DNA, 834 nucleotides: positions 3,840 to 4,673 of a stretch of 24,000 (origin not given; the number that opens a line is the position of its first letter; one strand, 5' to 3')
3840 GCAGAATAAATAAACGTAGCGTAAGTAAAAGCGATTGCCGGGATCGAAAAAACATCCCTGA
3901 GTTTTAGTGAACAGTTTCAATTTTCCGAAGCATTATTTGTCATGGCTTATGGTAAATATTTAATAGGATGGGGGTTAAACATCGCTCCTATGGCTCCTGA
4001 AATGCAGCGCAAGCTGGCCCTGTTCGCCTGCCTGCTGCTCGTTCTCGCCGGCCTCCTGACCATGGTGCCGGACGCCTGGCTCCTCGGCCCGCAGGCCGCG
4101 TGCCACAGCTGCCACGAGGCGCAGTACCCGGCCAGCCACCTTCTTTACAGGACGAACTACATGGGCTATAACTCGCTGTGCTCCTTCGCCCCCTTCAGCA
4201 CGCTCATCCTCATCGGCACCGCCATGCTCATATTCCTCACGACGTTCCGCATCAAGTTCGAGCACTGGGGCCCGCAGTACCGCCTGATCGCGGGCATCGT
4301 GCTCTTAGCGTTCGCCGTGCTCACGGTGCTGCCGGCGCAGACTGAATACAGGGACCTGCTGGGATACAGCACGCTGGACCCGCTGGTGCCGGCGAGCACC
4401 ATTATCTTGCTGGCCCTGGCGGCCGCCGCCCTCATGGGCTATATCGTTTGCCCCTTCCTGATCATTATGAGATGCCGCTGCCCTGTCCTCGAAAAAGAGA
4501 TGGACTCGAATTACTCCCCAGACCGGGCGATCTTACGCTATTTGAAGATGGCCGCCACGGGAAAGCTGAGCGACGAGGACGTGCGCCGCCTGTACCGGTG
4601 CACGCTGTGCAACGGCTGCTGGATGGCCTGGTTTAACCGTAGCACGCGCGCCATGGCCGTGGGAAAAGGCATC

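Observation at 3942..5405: Fusion of a 4-TM module bearing an outside-facing CXXCH to an HdrD/DsrK-like double CCG domain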

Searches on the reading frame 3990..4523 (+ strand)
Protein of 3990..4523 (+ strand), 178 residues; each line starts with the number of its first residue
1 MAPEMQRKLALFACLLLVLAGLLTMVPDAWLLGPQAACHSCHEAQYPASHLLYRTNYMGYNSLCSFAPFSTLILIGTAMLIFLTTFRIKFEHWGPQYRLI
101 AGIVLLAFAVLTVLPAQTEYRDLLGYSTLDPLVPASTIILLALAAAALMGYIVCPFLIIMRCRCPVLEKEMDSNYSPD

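Call 33: search_protein_representatives(alignment_id=A4)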
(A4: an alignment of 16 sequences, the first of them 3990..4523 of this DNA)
Query: 16 sequences, 177 profile positions. Proteins with E-value up to 0.001 (for the whole library): 19; up to 1e-10: 4; up to 1e-30: 2. The best 19 are listed.
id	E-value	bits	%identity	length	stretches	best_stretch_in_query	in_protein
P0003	1.8e-86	304.7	-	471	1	1-177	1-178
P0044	2.8e-54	199.9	-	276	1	54-177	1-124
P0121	8.5e-30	120.1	-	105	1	1-91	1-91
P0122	9.8e-12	61.3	-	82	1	1-44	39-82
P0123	2.2e-07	47.1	-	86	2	53-88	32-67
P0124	6.1e-06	42.4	-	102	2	53-83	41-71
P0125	1.7e-05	40.9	-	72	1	91-143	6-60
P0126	2.3e-05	40.5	-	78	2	53-88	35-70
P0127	3.9e-05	39.8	-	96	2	53-85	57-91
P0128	4.4e-05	39.6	-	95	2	99-143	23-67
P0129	1.7e-04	37.7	-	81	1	106-148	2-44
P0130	1.8e-04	37.6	-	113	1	90-148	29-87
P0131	1.9e-04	37.5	-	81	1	94-143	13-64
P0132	2.4e-04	37.2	-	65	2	53-82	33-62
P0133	4.7e-04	36.3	-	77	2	100-144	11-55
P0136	6.4e-04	35.8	-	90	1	53-91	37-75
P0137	9.8e-04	35.2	-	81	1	45-84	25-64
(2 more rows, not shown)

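Call 35: search_protein_families(library=pfam, proteins=[P0123, P0124, P0125, P0126, P0127, P0128, P0130, P0132, P0136, P0137], max_evalue=1)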
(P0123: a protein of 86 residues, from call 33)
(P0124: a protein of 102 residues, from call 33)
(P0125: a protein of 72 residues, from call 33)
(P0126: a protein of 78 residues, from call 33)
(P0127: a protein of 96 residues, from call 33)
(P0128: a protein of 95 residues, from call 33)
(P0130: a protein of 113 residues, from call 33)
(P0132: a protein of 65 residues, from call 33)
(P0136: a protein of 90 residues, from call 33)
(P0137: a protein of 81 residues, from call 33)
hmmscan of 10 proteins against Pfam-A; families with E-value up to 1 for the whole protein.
P0123 (86 aa): 2 families
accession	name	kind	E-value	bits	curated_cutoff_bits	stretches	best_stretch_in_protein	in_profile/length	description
PF10329.14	DUF2417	-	0.14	12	25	1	10-73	75-132/234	Region of unknown function (DUF2417)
PF20990.2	DUF2207_C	-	0.27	11.4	33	1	8-74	143-196/247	Predicted membrane protein (DUF2207) C-terminal domain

P0124 (102 aa): 2 families
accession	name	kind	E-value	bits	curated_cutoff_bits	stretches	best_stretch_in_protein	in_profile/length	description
PF18205.6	VPDSG-CTERM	-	0.0054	17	25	1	57-75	7-25/26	VPDSG-CTERM motif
PF08285.16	DPM3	-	0.12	13.1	25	1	21-80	7-64/90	Dolichol-phosphate mannosyltransferase subunit 3 (DPM3)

P0125 (72 aa): 0 families

P0126 (78 aa): 0 families

P0127 (96 aa): 0 families

P0128 (95 aa): 0 families

P0130 (113 aa): 2 families
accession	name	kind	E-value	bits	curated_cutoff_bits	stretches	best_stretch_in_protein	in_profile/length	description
PF25468.1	HEAT_HEATR5A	-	0.18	11.7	27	1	6-47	25-66/216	HEATR5A-like, HEAT repeats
PF20990.2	DUF2207_C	-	0.25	11.4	33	1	19-94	128-190/247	Predicted membrane protein (DUF2207) C-terminal domain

P0132 (65 aa): 1 family
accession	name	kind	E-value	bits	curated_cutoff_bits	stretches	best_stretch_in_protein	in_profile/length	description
PF24357.1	TMD0_ABC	-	0.0013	19.4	27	1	10-63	64-115/159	ABC transporter TMD0 domain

P0136 (90 aa): 0 families

P0137 (81 aa): 1 family
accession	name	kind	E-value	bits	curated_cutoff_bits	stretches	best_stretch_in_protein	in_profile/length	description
PF05562.16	WCOR413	-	0.032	14.6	25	1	31-67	33-69/183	Cold acclimation protein WCOR413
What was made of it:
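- Closest known: Unnamed family of 55-166-aa 2-TM 'Cys-loop hairpin' proteins. Different: The family is not described in Pfam (call 35).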

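Call 37: find_encoding_contigs(protein=P0127, flank=5000, max_places=4)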
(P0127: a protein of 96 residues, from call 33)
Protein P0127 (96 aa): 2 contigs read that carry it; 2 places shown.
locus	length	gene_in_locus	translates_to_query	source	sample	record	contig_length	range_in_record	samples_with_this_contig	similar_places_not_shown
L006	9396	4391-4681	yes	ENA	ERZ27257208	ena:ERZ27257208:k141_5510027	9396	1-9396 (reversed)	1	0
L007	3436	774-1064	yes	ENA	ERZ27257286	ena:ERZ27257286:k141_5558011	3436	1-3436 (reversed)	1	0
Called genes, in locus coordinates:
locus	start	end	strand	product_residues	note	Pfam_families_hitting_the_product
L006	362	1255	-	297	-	-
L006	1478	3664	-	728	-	PF01433:Peptidase_M1 (weak)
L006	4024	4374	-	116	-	-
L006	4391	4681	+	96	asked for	-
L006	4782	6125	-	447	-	PF01408:GFO_IDH_MocA, PF02894:GFO_IDH_MocA_C, PF22725:GFO_IDH_MocA_C3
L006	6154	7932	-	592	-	PF01839:FG-GAP (faint), PF13517:FG-GAP_3, PF07593:UnbV_ASPIC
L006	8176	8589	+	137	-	PF01842:ACT (weak)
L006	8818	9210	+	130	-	PF00903:Glyoxalase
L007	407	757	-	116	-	-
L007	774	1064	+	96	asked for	-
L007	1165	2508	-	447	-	PF01408:GFO_IDH_MocA, PF02894:GFO_IDH_MocA_C, PF22725:GFO_IDH_MocA_C3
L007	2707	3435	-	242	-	?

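Call 39: find_homologous_proteins(query=A6, max_evalue=0.001)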
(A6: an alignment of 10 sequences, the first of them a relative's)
Query A6 (10 sequences) (81 aa, profile of the alignment): 115 proteins with E <= 0.001 among 8000 candidates.
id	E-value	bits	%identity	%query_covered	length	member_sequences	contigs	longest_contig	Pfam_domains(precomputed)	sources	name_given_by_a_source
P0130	7.3e-26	108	32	86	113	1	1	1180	-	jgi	jgi:hypothetical protein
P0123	1.7e-25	106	46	57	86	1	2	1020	-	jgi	jgi:hypothetical protein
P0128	2.4e-25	106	39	88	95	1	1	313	-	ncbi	-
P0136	3.6e-25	105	32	84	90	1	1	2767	-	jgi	jgi:hypothetical protein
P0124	5.0e-25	105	35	60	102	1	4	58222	-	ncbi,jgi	ncbi:MAG: hypothetical protein ACXABO_14560 [Promethearchaeota archaeon]|jgi:hypothetical protein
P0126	3.0e-24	102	48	52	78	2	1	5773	-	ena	-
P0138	3.5e-23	99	46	89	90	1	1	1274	-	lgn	-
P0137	6.2e-23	98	100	100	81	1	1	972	-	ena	-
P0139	1.8e-22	97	37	57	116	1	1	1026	-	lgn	-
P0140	1.1e-21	94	53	49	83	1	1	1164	-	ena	-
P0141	3.7e-21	92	59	27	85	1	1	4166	-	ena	-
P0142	7.3e-21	91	37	67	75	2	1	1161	-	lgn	-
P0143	8.7e-21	91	50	44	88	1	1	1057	-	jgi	jgi:hypothetical protein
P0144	1.9e-20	90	55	49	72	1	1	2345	-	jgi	jgi:hypothetical protein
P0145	5.9e-20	89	47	53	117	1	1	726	-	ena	-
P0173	2.5e-17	80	45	47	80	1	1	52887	-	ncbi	-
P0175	4.0e-17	79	50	40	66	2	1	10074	-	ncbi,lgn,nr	ncbi:MAG: hypothetical protein HGA76_02685 [Candidatus Firestonebacteria bacterium]|nr:hypothetical 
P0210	4.1e-13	67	60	31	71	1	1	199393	-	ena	-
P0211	4.5e-13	67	38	85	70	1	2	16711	-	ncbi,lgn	ncbi:MAG: hypothetical protein QXI87_08020 [Thermoproteota archaeon]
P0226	3.2e-12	64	43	73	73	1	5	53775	-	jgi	jgi:hypothetical protein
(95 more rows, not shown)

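Call 40: find_encoding_contigs(protein=P0124, flank=4000, max_places=3)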
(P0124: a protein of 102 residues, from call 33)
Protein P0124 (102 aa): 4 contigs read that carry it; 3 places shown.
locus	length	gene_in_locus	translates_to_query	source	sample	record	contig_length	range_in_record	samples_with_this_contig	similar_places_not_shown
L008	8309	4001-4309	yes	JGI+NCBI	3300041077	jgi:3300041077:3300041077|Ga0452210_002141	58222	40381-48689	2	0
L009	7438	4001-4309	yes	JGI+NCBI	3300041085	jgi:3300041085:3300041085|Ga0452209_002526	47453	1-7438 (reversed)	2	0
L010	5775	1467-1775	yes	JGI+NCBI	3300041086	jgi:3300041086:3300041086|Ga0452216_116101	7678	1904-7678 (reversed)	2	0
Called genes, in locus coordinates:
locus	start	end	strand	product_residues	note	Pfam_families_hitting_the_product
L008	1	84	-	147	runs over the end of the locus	PF07366:SnoaL, PF12680:SnoaL_2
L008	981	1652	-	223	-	-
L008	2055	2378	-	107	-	-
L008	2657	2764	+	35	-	-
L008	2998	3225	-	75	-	-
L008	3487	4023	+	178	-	PF00258:Flavodoxin_1, PF12641:Flavodoxin_3, PF12724:Flavodoxin_5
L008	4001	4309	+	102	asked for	-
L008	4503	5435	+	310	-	PF01047:MarR (faint), PF01978:TrmB (faint), PF08281:Sigma70_r4_2 (faint), PF13384:HTH_23 (faint), PF13404:HTH_AsnC-type, PF13412:HTH_24, PF13404:HTH_AsnC-type, PF13412:HTH_24, +5 more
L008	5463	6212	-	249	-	-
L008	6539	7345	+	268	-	PF04015:DUF362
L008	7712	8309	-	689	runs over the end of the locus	PF00515:TPR_1 (faint), PF07719:TPR_2 (faint), PF13176:TPR_7 (faint), PF13374:TPR_10 (faint), PF17874:TPR_MalT (weak), PF13424:TPR_12 (weak), PF13181:TPR_8 (weak), PF13424:TPR_12 (weak)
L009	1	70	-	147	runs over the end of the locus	PF07366:SnoaL, PF12680:SnoaL_2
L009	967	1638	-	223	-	-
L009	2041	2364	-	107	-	-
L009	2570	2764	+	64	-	-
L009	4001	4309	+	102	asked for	-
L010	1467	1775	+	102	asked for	-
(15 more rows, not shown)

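Call 41: find_encoding_contigs(protein=P0226, flank=4000, max_places=3)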
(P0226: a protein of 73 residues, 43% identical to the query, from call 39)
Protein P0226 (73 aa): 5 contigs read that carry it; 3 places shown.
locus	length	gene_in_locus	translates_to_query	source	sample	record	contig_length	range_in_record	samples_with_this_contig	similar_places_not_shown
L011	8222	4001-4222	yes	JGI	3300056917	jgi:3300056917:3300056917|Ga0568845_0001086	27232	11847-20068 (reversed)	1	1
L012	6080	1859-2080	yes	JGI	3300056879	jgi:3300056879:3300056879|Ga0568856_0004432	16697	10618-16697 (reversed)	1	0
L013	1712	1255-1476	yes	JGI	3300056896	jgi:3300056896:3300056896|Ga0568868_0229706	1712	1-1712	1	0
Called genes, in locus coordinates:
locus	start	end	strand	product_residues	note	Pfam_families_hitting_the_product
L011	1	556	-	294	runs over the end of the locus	-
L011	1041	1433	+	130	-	PF14464:Prok-JAB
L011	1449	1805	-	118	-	-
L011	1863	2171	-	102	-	PF18902:DUF5658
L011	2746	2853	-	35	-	-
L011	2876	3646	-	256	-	PF01022:HTH_5, PF12840:HTH_20 (weak), PF14947:HTH_45 (weak)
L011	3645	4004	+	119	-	-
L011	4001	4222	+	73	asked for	-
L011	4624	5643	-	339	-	PF00106:adh_short, PF01073:3Beta_HSD, PF01370:Epimerase, PF02719:Polysacc_synt_2, PF04321:RmlD_sub_bind, PF05368:NmrA, PF13460:NAD_binding_10, PF16363:GDP_Man_Dehyd, +2 more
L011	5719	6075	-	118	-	PF21473:OB_Ssb-like, PF01336:tRNA_anti-codon (weak)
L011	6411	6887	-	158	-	-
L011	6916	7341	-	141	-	PF00085:Thioredoxin, PF13098:Thioredoxin_2 (weak)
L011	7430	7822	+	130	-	PF01047:MarR (faint), PF01978:TrmB, PF13412:HTH_24 (weak), PF25212:HVO_A0114 (weak), PF09339:HTH_IclR (weak)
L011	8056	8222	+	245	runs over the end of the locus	PF00303:Thymidylat_synt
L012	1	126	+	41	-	?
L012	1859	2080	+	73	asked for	-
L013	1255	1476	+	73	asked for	-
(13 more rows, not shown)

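Call 42: find_encoding_contigs(protein=P0173, flank=4000, max_places=2)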
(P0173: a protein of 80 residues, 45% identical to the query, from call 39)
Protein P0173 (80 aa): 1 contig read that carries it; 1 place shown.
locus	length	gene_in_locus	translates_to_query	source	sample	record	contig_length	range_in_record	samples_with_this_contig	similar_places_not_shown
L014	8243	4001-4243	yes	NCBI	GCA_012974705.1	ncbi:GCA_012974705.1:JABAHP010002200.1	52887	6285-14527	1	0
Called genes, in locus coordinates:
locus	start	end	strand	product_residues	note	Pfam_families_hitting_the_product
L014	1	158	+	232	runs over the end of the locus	-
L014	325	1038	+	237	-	PF01738:DLH, PF00326:Peptidase_S9 (faint), PF02129:Peptidase_S15 (weak), PF08840:BAAT_C (faint)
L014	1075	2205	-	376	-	-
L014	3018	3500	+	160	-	-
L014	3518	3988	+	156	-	PF12641:Flavodoxin_3 (weak), PF12724:Flavodoxin_5, PF00258:Flavodoxin_1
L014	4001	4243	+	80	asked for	-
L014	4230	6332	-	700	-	PF04879:Molybdop_Fe4S4 (weak), PF00384:Molybdopterin, PF01568:Molydop_binding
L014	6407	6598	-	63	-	-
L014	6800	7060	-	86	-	-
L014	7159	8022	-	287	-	PF03551:PadR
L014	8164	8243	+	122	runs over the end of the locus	-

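Call 43: search_protein_families(library=ncbifam, proteins=[L011:3645-4001:+, L008:3487-4020:+, L014:3518-3985:+], max_evalue=0.01)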
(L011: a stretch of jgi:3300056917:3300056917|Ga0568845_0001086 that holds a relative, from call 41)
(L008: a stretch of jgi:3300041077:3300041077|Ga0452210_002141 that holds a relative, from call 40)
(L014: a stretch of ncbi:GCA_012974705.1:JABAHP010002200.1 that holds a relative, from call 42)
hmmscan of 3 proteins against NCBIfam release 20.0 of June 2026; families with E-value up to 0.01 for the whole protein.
L011:3645-4001:+ (119 aa): 0 families

L008:3487-4020:+ (178 aa): 22 families
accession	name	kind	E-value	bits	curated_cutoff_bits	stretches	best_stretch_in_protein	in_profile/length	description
TIGR01753.1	flav_short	equivalog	1.3e-12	48.4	123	1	15-100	1-88/140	flavodoxin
NF005216.0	PRK06703.1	subfamily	7e-10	39.1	127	1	14-99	3-89/151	flavodoxin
NF008887.0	PRK11921.1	equivalog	1e-09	37.8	635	1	9-136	246-376/396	anaerobic nitric oxide reductase flavorubredoxin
TIGR01752.1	flav_long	equivalog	4.1e-09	36.2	146.75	1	15-97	2-83/167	flavodoxin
NF005246.0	PRK06756.1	subfamily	5.6e-09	36.1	130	1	14-100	3-91/148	flavodoxin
NF006736.0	PRK09267.1-2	equivalog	9.6e-09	35.2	202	1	14-100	3-85/161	flavodoxin FldA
NF006738.0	PRK09267.1-4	equivalog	3.4e-07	30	172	1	15-98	3-89/171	flavodoxin FldA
NF038196.1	ferrodoxin_EFR1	subfamily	3.9e-07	30.4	75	1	18-129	2-110/242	EFR1 family ferrodoxin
NF004050.0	PRK05569.1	subfamily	4.4e-07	30.3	136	1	14-156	3-139/141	flavodoxin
NF002999.0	PRK03767.1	equivalog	6.1e-07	29.4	141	1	52-146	62-156/200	NAD(P)H:quinone oxidoreductase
NF006739.0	PRK09267.1-5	subfamily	5.4e-06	26.3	175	1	14-97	3-85/168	flavodoxin FldA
NF003954.0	PRK05452.1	equivalog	6.2e-06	25.4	711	1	9-101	248-346/479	anaerobic nitric oxide reductase flavorubredoxin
TIGR01755.1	flav_wrbA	equivalog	8.3e-06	25.9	132.5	1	55-147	64-156/197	NAD(P)H:quinone oxidoreductase type IV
NF004049.0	PRK05568.1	equivalog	2.8e-05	24.5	206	1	14-98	3-88/142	flavodoxin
NF045594.1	flavodox_BilS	equivalog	5.5e-05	23.2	155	1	16-100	2-76/160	flavodoxin family protein BilS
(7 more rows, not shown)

L014:3518-3985:+ (156 aa): 24 families
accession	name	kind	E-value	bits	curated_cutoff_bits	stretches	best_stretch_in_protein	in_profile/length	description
TIGR01753.1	flav_short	equivalog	6.5e-15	55.9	123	1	5-130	2-125/140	flavodoxin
NF005216.0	PRK06703.1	subfamily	2.2e-13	50.5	127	1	1-92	1-93/151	flavodoxin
NF005246.0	PRK06756.1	subfamily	1.9e-09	37.6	130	1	1-99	1-100/148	flavodoxin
NF004049.0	PRK05568.1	equivalog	2e-09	37.9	206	1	1-72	1-74/142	flavodoxin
NF002999.0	PRK03767.1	equivalog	1.2e-08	35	141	2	1-38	1-39/200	NAD(P)H:quinone oxidoreductase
NF006739.0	PRK09267.1-5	subfamily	2.3e-08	33.9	175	1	1-83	1-82/168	flavodoxin FldA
TIGR01752.1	flav_long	equivalog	8.1e-08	32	146.75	1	6-96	4-93/167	flavodoxin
NF006736.0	PRK09267.1-2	equivalog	1.6e-07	31.2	202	1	3-91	3-87/161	flavodoxin FldA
NF004050.0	PRK05569.1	subfamily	4.3e-07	30.4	136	1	1-87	1-89/141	flavodoxin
NF005587.0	PRK07308.1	equivalog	7.2e-07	29.5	138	1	1-81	1-82/147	flavodoxin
NF006747.0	PRK09271.1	equivalog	8.8e-07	28.8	104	1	4-77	3-81/160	flavodoxin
TIGR01755.1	flav_wrbA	equivalog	1.4e-06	28.4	132.5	0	42-80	62-100/197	NAD(P)H:quinone oxidoreductase type IV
NF008887.0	PRK11921.1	equivalog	2e-06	26.9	635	1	4-129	252-376/396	anaerobic nitric oxide reductase flavorubredoxin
NF045594.1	flavodox_BilS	equivalog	2.5e-06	27.5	155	1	6-130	3-120/160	flavodoxin family protein BilS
TIGR01754.1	flav_RNR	hypoth_equivalog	1.2e-05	25.3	163.8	1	4-76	3-79/140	putative ribonucleotide reductase-associated flavodoxin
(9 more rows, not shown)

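Call 57: find_related_loci(query=A4, collection=genome_contigs, flank=10000)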
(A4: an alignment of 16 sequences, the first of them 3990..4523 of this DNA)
Query A4 (178 aa) in genome_contigs; peptide patterns used: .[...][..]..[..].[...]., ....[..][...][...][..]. (x = any residue, [..] = any of these).
39 stretches matched a pattern; 4 encode a relative of the query (tblastn E <= 1e-3); 4 distinct loci.
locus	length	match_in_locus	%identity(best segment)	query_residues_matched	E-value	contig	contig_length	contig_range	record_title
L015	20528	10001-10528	57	1-177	4e-67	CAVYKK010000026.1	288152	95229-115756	MAG: uncultured Methanocellaceae archaeon isolate MFD05674.bin.2.161 genome assembly, contig: contig_67458, whole genome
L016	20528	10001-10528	55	1-177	3e-62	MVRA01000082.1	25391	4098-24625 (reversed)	MAG: Methanocella sp. PtaU1.Bin125 A4E28_contig000082, whole genome shotgun sequence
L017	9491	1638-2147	58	7-177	2e-61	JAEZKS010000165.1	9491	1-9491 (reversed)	MAG: Methanobacteriota archaeon isolate OH_CDB_39 k127_1015519, whole genome shotgun sequence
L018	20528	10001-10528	54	1-177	1e-50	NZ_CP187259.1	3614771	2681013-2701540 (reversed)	Methanocella sp. MCL-LM chromosome, complete genome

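Call 72: predict_structure(alignment_id=A4)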
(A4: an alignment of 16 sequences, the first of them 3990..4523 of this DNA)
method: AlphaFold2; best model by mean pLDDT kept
length: 178 residues; sequences in the alignment: 16
mean_pLDDT: 68.8   pTM: 0.52
mean pLDDT of the five models: 68.8, 64.4, 62.7, 58.3, 51.8
residues with pLDDT >= 90: 1; 70-90: 95; 50-70: 52; < 50: 30
segments of 3 or more residues with pLDDT < 50: 38-51, 155-160, 175-178
pLDDT, mean of each block of 10 residues (from residue 1): 69 87 76 55 46 62 74 85 67 64 85 77 75 82 79 50 51 50
secondary structure, 60 per line:
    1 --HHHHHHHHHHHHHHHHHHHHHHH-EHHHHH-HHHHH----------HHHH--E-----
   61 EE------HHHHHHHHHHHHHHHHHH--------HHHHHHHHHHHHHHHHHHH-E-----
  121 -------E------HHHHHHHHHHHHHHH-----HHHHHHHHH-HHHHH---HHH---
elements in order: H3-25 H28-32 H34-38 H49-52 H69-86 H95-113 H135-149 H155-163 H165-169
